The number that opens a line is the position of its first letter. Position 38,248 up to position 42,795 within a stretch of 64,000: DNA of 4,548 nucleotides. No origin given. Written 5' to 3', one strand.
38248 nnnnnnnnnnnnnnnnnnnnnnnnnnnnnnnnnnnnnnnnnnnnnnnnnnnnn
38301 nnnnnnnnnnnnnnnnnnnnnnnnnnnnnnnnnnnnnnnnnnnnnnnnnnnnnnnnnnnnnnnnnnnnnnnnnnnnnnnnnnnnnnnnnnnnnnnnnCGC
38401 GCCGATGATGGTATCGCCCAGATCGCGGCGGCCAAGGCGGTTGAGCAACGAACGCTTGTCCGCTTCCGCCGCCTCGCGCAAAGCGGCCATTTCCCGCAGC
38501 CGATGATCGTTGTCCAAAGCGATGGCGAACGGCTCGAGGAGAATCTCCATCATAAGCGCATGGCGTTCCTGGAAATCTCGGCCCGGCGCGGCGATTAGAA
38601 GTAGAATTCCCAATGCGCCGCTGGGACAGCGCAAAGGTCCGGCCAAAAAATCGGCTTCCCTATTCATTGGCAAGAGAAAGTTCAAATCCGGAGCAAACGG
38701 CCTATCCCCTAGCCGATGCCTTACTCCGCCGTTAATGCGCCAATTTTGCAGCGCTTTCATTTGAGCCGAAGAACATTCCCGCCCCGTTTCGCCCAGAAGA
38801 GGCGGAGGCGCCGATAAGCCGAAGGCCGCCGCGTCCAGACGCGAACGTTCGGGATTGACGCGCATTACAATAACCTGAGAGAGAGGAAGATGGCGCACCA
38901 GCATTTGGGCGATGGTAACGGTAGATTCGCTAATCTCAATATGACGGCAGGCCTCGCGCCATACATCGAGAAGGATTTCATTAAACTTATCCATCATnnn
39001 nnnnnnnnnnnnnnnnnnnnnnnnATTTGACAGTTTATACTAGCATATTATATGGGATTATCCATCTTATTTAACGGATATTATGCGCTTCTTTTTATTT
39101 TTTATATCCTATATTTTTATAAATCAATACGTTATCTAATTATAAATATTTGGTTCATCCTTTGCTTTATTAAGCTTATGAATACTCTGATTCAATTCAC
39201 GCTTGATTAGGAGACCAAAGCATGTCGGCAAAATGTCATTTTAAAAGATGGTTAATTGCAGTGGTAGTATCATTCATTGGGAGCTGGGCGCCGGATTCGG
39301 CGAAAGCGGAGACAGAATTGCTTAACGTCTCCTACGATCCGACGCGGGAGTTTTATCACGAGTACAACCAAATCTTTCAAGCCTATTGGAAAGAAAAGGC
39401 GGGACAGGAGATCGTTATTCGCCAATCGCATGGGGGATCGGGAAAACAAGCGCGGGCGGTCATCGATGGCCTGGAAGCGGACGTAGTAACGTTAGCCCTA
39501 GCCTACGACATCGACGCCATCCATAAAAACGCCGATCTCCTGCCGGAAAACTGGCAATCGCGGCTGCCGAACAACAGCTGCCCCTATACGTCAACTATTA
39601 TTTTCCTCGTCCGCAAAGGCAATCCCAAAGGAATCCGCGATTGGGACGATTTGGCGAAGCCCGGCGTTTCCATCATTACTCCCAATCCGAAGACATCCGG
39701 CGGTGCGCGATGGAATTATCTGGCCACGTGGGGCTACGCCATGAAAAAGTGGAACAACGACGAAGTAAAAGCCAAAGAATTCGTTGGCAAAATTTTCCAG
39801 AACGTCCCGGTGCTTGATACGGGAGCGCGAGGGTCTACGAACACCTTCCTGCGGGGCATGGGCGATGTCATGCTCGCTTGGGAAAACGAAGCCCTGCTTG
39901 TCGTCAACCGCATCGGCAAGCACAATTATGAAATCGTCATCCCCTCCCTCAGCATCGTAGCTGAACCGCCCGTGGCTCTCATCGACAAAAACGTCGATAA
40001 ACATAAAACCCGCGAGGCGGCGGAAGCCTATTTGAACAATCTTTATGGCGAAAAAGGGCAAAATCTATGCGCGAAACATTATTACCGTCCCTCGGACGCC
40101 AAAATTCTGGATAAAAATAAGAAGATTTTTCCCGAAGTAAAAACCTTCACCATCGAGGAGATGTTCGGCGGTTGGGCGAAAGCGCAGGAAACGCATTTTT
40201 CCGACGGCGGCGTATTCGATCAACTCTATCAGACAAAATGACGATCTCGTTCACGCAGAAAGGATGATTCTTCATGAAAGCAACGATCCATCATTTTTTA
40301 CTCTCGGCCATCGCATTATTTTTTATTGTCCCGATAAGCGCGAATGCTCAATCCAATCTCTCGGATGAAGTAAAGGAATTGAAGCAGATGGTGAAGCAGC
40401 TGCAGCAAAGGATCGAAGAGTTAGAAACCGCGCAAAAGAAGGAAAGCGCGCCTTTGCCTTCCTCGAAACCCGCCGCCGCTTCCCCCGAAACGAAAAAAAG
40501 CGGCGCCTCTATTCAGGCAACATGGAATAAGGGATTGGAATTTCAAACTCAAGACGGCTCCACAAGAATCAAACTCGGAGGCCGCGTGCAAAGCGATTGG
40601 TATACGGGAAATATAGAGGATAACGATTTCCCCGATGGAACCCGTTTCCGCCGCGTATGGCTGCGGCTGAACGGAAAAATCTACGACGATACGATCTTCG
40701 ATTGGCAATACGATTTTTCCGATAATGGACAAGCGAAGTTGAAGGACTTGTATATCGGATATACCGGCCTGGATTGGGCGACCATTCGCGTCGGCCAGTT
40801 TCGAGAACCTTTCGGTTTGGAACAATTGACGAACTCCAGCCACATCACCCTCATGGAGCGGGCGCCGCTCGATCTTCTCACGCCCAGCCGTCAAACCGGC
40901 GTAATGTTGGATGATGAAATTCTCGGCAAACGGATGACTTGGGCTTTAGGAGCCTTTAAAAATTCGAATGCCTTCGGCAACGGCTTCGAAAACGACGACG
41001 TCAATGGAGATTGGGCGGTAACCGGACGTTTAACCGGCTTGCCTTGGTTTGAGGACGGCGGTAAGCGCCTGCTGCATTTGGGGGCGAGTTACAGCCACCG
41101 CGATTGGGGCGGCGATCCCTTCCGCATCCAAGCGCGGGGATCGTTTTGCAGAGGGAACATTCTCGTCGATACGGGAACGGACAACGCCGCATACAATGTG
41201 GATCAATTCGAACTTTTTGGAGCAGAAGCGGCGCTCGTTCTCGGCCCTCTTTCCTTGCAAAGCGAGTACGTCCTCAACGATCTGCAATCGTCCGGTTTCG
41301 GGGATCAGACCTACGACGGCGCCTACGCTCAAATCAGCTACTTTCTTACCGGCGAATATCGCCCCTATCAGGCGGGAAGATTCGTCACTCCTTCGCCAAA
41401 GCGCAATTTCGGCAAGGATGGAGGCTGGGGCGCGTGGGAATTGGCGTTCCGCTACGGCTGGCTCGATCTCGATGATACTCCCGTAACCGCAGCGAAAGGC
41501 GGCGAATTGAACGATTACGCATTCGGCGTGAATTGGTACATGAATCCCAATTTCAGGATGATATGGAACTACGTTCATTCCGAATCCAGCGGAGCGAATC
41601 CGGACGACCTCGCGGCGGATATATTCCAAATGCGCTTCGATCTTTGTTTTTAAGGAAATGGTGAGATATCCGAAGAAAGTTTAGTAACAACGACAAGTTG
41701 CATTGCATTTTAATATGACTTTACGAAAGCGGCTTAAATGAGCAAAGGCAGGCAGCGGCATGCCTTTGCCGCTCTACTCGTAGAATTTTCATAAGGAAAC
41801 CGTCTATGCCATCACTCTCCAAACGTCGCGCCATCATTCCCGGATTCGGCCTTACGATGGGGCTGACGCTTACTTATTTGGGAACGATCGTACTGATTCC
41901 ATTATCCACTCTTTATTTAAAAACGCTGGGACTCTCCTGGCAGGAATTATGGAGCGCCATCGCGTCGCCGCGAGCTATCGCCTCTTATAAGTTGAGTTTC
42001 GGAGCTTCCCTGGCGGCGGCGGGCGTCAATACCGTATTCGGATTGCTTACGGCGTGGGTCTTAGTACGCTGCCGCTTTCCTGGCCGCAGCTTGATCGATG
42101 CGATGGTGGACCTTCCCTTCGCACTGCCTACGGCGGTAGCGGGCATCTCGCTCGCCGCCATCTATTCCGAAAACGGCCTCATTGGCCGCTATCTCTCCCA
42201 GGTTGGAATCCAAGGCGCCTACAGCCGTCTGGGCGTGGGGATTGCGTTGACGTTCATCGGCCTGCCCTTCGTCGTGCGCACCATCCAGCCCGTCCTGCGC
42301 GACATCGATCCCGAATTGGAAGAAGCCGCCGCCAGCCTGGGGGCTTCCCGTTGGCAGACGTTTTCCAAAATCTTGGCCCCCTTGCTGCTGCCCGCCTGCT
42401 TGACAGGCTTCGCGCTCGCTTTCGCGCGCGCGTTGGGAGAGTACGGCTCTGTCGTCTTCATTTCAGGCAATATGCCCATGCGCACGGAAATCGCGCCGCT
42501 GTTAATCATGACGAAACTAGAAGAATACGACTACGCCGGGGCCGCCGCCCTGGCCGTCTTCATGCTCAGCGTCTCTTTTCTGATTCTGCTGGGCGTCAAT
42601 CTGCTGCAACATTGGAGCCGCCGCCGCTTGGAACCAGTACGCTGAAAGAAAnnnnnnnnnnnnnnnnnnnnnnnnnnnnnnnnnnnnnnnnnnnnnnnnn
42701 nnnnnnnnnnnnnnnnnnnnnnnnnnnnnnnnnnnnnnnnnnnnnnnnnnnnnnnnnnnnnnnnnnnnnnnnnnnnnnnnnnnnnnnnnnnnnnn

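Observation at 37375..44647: Sulfate uptake operon (sbp, porin, cysT, cysW, cysA) apparently under a divergent GAF / sigma-54 activator with a -24/-12 promoter, not a CysB-type regulator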

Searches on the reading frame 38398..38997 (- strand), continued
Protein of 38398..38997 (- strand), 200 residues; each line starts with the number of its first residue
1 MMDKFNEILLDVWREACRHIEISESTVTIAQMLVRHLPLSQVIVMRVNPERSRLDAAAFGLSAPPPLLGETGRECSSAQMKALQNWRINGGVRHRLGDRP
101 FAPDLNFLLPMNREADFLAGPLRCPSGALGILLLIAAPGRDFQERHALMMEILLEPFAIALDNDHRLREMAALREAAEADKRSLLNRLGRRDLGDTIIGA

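Call 59: search_protein_families(library=pfam, proteins=[L060:2792-3700:-, L060:1697-2785:-, L060:356-1519:-, L051:11086-11541:+, L051:11644-13164:+, L022:7589-8695:-, L022:5252-6625:-, L007:6273-7580:-, L042:1370-3268:-, L064:7349-8551:-], max_evalue=0.00001)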
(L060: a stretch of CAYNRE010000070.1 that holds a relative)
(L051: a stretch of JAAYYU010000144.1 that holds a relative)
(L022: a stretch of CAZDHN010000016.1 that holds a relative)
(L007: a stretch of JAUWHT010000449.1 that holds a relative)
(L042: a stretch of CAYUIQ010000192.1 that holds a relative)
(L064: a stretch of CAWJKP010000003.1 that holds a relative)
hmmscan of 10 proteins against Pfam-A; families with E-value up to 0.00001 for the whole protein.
L060:2792-3700:- (302 aa): 0 families

L060:1697-2785:- (362 aa): 2 families
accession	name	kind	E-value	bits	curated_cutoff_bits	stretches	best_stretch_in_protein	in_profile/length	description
PF07596.16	SBP_bac_10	-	1.1e-46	160.5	23.3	1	35-339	1-265/268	Protein of unknown function (DUF1559)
PF07963.17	N_methyl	-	2.2e-07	30.6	21.2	1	10-31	6-27/27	Prokaryotic N-terminal methylation motif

L060:356-1519:- (387 aa): 0 families

L051:11086-11541:+ (151 aa): 0 families

L051:11644-13164:+ (506 aa): 4 families
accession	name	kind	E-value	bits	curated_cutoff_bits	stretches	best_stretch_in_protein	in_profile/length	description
PF19051.5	GFO_IDH_MocA_C2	-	4.1e-22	79.4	23.3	2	249-308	43-102/254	Oxidoreductase family, C-terminal alpha/beta domain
PF01408.29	GFO_IDH_MocA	-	1.3e-18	68.3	24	1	85-209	2-119/120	Oxidoreductase family, NAD-binding Rossmann fold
PF22725.1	GFO_IDH_MocA_C3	-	8.9e-15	55.2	27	1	220-374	3-123/124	GFO/IDH/MocA C-terminal domain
PF02894.22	GFO_IDH_MocA_C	-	8e-07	29.5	22.9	1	223-465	2-210/218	Oxidoreductase family, C-terminal alpha/beta domain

L022:7589-8695:- (368 aa): 1 family
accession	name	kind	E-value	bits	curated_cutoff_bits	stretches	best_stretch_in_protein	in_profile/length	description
PF01925.25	TauE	-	1.4e-29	103.9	32.6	1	125-362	1-237/237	Sulfite exporter TauE/SafE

L022:5252-6625:- (457 aa): 3 families
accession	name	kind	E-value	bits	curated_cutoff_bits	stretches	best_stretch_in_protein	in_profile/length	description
PF13360.13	PQQ_2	-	6.3e-23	82.1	27.6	1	133-376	5-229/233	Outer membrane protein assembly factor BamB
PF01011.28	PQQ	-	5.8e-10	38.9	26.7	0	157-198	47-88/595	Glucose/ethanol/alcohol dehydrogenase, beta-propeller domain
PF13570.13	Beta-prop_ACSF4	-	2.1e-08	34.4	133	1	171-409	23-243/329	Beta-alanine-activating enzyme, beta-propeller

L007:6273-7580:- (435 aa): 6 families
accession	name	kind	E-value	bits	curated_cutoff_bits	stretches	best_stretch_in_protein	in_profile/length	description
PF00037.32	Fer4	-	1.7e-12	47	21.1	1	285-308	1-24/24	4Fe-4S binding domain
PF12837.12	Fer4_6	-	1.5e-11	44.1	25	1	284-307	1-24/24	4Fe-4S binding domain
PF12838.12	Fer4_7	-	3.1e-11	44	27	1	291-343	1-52/52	4Fe-4S dicluster domain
PF13237.11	Fer4_10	-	1.9e-07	31.4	25.5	1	285-339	2-52/53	4Fe-4S dicluster domain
PF12797.12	Fer4_2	-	4.7e-07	29.8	24.5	1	283-304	1-22/22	4Fe-4S binding domain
PF13187.11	Fer4_9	-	7.4e-06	26.3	27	1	291-344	1-52/52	4Fe-4S dicluster domain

L042:1370-3268:- (632 aa): 0 families

L064:7349-8551:- (400 aa): 0 families

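Call 63: search_protein_representatives(alignment_id=A1)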
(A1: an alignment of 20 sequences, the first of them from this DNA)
Query: 20 sequences, 199 profile positions. Proteins with E-value up to 0.001 (for the whole library): 3888; up to 1e-10: 935; up to 1e-30: 111. The best 150 are listed.
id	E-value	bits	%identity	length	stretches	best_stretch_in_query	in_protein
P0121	1.8e-80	285.8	-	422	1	1-198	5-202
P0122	5.1e-70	251.6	-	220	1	1-198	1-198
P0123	9.7e-69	247.5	-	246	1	1-199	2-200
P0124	6.8e-67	241.4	-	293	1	1-199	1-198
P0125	2.8e-62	226.4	-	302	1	5-199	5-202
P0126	4.8e-60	219.1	-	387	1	6-198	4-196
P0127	1.2e-59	217.7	-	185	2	64-165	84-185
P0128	1.4e-59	217.6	-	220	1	1-191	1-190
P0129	2.0e-59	217.0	-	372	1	1-199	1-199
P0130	1.6e-58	214.1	-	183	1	1-170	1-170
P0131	2.1e-58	213.7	-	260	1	15-199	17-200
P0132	7.7e-58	211.9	-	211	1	42-199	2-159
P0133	2.2e-57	210.4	-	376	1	16-199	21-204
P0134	2.9e-57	210.0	-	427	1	1-198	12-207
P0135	4.0e-57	209.5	-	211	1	1-199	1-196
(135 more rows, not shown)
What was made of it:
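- Tried and rejected: Representative-library search with the sensor profile gave 111 clusters at E <= 1e-30 and 935 at <= 1e-10 (call 63).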

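Call 68: search_protein_families(library=pfam, proteins=[window:38398-38997:-], max_evalue=10)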
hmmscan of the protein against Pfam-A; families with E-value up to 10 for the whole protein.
seq(200 aa): 1 family
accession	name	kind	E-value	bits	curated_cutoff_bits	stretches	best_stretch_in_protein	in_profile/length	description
PF13492.12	GAF_3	-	1.2e-05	26.1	27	1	29-163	9-129/129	GAF domain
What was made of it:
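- On GAF-sensor EBPs: NifA, NorR and FhlA equivalogs: Pfam GAF_3 scores 26.1 against 27 (call 68).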

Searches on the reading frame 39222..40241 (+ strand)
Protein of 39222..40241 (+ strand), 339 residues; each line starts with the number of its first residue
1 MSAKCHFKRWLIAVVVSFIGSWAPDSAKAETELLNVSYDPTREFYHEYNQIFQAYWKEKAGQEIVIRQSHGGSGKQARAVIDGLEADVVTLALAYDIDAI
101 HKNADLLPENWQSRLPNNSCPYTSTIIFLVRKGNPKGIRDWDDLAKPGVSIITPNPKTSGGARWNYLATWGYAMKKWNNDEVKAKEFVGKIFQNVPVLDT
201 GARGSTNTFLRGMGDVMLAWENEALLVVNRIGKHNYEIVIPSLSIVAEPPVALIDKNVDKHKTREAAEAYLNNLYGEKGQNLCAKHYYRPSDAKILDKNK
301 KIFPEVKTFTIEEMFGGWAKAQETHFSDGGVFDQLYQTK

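Call 3: search_protein_families(library=pfam, proteins=[window:39222-40241:+])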
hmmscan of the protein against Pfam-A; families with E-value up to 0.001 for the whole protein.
window:39222-40241:+ (339 aa): 5 families
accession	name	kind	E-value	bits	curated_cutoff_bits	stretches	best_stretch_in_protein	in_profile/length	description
PF13531.11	SBP_bac_11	-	1.4e-31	110.5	25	1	48-289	13-227/227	Bacterial extracellular solute-binding protein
PF01547.30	SBP_bac_1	-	3.5e-16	60.5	26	1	47-280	9-306/307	Bacterial extracellular solute-binding protein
PF13343.11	SBP_bac_6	-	3.2e-06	27.3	24.6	1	139-297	81-225/245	Bacterial extracellular solute-binding protein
PF13416.11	SBP_bac_8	-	2.9e-05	24.5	27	1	109-292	80-262/279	Bacterial extracellular solute-binding protein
PF12727.12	PBP_like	-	0.00063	19.4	27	0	128-156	73-101/193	PBP superfamily domain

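Call 4: search_protein_families(library=ncbifam, proteins=[window:39222-40241:+])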
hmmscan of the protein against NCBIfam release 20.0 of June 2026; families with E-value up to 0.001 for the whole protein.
window:39222-40241:+ (339 aa): 3 families
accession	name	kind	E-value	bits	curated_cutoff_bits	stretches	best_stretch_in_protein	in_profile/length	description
NF008022.0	PRK10752.1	subfamily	4.2e-150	499.7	288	1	9-337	3-328/329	sulfate ABC transporter substrate-binding protein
TIGR00971.1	3a0106s03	subfamily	2.7e-140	467.1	155.5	1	30-335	10-315/315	sulfate ABC transporter substrate-binding protein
NF008106.0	PRK10852.1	subfamily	5.2e-108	361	308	1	9-336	8-333/338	thiosulfate ABC transporter substrate-binding protein CysP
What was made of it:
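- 39222..40241 (+): sbp, the periplasmic sulfate-binding protein. NF008022 499.7 bits against 288; TIGR00971 467 bits (call 4).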

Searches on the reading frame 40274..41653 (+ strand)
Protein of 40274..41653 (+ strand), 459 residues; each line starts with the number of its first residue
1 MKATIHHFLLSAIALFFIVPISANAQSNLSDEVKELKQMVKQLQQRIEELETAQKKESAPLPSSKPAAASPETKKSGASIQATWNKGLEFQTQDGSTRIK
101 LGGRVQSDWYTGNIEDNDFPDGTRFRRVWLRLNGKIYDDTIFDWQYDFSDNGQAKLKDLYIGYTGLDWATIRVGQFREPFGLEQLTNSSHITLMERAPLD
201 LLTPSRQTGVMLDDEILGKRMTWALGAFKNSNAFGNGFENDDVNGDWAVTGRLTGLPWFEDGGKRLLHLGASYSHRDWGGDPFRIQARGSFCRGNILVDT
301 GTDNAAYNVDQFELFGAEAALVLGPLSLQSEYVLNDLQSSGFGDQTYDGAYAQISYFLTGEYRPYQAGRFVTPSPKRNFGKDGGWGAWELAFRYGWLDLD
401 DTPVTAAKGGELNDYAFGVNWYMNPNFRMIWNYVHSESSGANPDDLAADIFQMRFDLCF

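Call 3: search_protein_families(library=pfam, proteins=[window:40274-41653:+])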
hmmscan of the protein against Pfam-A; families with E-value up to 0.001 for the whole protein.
window:40274-41653:+ (459 aa): 1 family
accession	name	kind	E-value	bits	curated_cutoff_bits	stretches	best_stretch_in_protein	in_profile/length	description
PF07396.17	Porin_O_P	-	6e-56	190.7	20.9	1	99-457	1-368/370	Phosphate-selective porin O and P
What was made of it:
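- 40274..41653 (+): OprO/OprP-family outer-membrane porin. It has a signal peptide (…ISANA/QS), an N-terminal coiled coil and a C-terminal Phe. Pfam Porin_O_P 190.7 bits (call 3).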

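Call 4: search_protein_families(library=ncbifam, proteins=[window:40274-41653:+])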
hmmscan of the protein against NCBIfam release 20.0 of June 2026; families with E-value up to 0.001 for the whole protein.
window:40274-41653:+ (459 aa): 0 families

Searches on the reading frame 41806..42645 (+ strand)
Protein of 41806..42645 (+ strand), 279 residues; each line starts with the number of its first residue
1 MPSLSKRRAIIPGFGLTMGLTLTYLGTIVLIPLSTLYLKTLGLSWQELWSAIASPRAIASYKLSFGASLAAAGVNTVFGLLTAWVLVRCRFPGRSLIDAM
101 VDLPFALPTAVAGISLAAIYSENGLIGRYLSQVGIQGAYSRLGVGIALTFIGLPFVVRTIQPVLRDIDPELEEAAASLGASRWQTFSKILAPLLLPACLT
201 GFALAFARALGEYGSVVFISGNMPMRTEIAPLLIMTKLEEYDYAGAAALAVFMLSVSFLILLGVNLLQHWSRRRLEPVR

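Call 3: search_protein_families(library=pfam, proteins=[window:41806-42645:+])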
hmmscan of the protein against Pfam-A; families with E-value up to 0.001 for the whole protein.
window:41806-42645:+ (279 aa): 1 family
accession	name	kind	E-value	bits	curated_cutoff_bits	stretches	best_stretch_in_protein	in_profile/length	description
PF00528.27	BPD_transp_1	-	4.2e-21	75.9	26.4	1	76-275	2-182/184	Binding-protein-dependent transport system inner membrane component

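Call 4: search_protein_families(library=ncbifam, proteins=[window:41806-42645:+])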
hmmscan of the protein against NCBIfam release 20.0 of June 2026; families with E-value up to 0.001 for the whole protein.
window:41806-42645:+ (279 aa): 38 families (the best 25 are shown)
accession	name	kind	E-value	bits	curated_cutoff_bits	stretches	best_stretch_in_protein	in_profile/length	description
TIGR02139.1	permease_CysT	equivalog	1.4e-120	401.8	246.1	1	11-273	2-264/265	sulfate ABC transporter permease subunit CysT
TIGR00969.1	3a0106s02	subfamily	2e-93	312.8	240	1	7-269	9-271/272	sulfate ABC transporter permease subunit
NF008208.0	PRK10971.1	equivalog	1.5e-91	306.7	415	1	6-275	5-274/277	sulfate/thiosulfate ABC transporter permease CysT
TIGR02140.1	permease_CysW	equivalog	5.4e-54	183.4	329.1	1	18-268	6-256/261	sulfate ABC transporter permease subunit CysW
TIGR01581.1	Mo_ABC_porter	hypoth_equivalog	1.8e-53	181.3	210.3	1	44-262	6-224/225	ABC transporter permease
TIGR02141.1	modB_ABC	equivalog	2.2e-47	161.4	182.6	1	63-268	2-206/208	molybdate ABC transporter permease subunit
NF006939.0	PRK09421.1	equivalog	9.5e-45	152.8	262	1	54-275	5-228/230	molybdate ABC transporter permease subunit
NF008620.0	PRK11602.1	equivalog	2.1e-40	138.7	442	1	27-262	32-267/291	sulfate/thiosulfate ABC transporter permease CysW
NF040839.1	tungstate_WtpB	equivalog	3.4e-40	138.2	340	1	27-268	15-248/251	tungstate ABC transporter permease WtpB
NF011624.0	PRK15050.1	equivalog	2e-26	92.8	247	1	20-260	30-278/297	2-aminoethylphosphonate ABC transporter permease subunit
TIGR03226.1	PhnU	equivalog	8.2e-25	87.9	283.45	1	17-259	45-295/311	2-aminoethylphosphonate ABC transporter permease subunit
TIGR03262.1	PhnU2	equivalog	6.4e-22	77.9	593.25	2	159-275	427-540/546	putative 2-aminoethylphosphonate ABC transporter permease subunit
NF007047.0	PRK09500.1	equivalog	1.7e-21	77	326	1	22-268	17-252/257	spermidine/putrescine ABC transporter permease PotC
TIGR00974.1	3a0107s02c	equivalog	7.1e-18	64.7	193.45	1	22-275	13-270/272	phosphate ABC transporter permease PstA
TIGR03255.1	PhnV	equivalog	1.6e-17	64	358.7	1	57-265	68-262/270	2-aminoethylphosphonate ABC transport system, membrane component PhnV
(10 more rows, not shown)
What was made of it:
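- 41806..42645 (+): cysT permease. TIGR02139 401.8 bits against 246.1 (call 4).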
